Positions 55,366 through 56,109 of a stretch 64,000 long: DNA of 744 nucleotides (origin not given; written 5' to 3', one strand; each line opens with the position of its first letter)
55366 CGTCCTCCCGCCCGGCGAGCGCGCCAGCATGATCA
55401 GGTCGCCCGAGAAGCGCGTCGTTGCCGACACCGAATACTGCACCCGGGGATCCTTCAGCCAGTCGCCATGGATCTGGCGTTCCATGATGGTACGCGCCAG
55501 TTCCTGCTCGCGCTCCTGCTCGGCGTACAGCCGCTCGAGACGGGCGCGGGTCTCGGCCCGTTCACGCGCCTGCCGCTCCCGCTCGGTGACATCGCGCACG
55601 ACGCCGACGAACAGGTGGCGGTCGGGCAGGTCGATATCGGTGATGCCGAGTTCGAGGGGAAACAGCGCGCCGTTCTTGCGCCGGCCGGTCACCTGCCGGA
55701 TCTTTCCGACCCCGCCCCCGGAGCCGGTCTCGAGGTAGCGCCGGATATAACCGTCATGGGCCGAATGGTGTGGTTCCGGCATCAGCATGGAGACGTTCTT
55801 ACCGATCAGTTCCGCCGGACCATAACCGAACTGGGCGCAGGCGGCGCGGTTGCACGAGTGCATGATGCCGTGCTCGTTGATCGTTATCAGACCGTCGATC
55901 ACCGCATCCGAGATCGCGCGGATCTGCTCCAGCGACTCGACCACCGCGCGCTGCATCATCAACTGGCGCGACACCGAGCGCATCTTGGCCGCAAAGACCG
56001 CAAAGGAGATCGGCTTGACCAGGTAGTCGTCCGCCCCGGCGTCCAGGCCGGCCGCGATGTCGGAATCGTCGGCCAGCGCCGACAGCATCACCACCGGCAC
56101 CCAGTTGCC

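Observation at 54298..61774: Partner-switching kinase and phosphatase each under receiver control, driven by a 1481-aa CHASE/7xPAS kinase, with a PilZ protein but no STAS antagonist or sigma factor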

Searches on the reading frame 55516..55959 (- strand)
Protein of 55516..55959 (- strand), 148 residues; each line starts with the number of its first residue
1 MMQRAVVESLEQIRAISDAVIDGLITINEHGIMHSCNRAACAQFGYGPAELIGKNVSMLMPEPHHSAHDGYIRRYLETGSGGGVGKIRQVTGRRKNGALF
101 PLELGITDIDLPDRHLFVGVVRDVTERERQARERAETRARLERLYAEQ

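Call 61: search_solved_structures(query=window:55516-55959:-, max_evalue=1e-10, show_alignments=3)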
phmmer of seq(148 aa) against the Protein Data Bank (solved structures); distinct sequences matched with E-value up to 1e-10: 7.
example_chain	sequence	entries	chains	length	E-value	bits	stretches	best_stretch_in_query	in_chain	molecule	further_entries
8js5_A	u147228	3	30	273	1.3e-24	90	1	12-132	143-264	Sensor protein FixL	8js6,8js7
1d06_A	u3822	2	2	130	1.6e-24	89.7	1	12-125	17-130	nitrogen fixation regulatory protein fixL | FIXL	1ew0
1dp6_A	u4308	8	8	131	2.8e-24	88.9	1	12-132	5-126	FIXL PROTEIN | SENSOR PROTEIN FIXL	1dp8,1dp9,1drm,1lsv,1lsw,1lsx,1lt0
1y28_A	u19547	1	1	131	1.7e-23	86.4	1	12-132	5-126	Sensor protein fixL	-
2cmn_A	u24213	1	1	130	2e-23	86.1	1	13-132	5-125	SENSOR PROTEIN FIXL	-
1xj4_A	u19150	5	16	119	4.1e-23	85.1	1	20-132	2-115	Sensor protein fixL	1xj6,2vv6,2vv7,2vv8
1xj2_A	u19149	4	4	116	1e-22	83.8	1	22-132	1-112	Sensor protein fixL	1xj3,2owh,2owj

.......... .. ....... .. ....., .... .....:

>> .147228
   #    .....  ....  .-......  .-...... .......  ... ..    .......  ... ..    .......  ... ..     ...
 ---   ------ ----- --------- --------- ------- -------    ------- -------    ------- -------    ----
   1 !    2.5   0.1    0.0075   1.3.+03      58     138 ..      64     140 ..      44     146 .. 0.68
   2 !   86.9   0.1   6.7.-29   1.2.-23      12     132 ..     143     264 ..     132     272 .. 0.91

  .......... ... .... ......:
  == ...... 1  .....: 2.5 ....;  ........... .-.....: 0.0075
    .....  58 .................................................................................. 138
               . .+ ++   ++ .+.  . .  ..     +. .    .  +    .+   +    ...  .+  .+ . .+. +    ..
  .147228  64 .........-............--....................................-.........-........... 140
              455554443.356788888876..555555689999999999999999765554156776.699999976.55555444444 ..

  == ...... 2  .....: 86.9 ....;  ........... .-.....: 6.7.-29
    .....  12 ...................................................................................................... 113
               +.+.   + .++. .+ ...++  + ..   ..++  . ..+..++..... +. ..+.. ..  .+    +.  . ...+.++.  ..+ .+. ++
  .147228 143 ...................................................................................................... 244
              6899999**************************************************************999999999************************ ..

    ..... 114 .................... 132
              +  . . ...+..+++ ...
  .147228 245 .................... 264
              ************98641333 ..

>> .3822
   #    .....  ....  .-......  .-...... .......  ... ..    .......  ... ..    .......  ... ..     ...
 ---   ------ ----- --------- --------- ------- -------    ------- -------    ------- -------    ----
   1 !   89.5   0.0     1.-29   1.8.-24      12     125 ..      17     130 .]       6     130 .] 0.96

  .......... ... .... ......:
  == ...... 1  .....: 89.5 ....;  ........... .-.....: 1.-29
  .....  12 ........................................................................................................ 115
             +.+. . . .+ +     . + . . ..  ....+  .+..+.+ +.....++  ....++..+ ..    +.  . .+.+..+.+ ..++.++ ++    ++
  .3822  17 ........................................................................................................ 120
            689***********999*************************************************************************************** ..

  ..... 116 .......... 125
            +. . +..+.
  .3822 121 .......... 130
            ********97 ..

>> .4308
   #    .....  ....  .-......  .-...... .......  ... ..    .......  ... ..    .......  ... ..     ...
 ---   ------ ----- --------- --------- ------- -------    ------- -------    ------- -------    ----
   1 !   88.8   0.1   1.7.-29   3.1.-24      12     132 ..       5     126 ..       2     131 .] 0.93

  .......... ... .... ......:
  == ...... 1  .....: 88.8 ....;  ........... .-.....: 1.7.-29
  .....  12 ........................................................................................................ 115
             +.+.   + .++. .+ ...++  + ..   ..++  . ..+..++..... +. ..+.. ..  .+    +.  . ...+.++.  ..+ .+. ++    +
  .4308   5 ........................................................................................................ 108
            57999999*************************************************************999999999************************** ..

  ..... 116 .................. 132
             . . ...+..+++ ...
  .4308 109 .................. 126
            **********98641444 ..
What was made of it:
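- On FixL-type haem PAS domains: E=1.3e-24 to 1e-22 against seven FixL haem-domain sequences (call 61).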
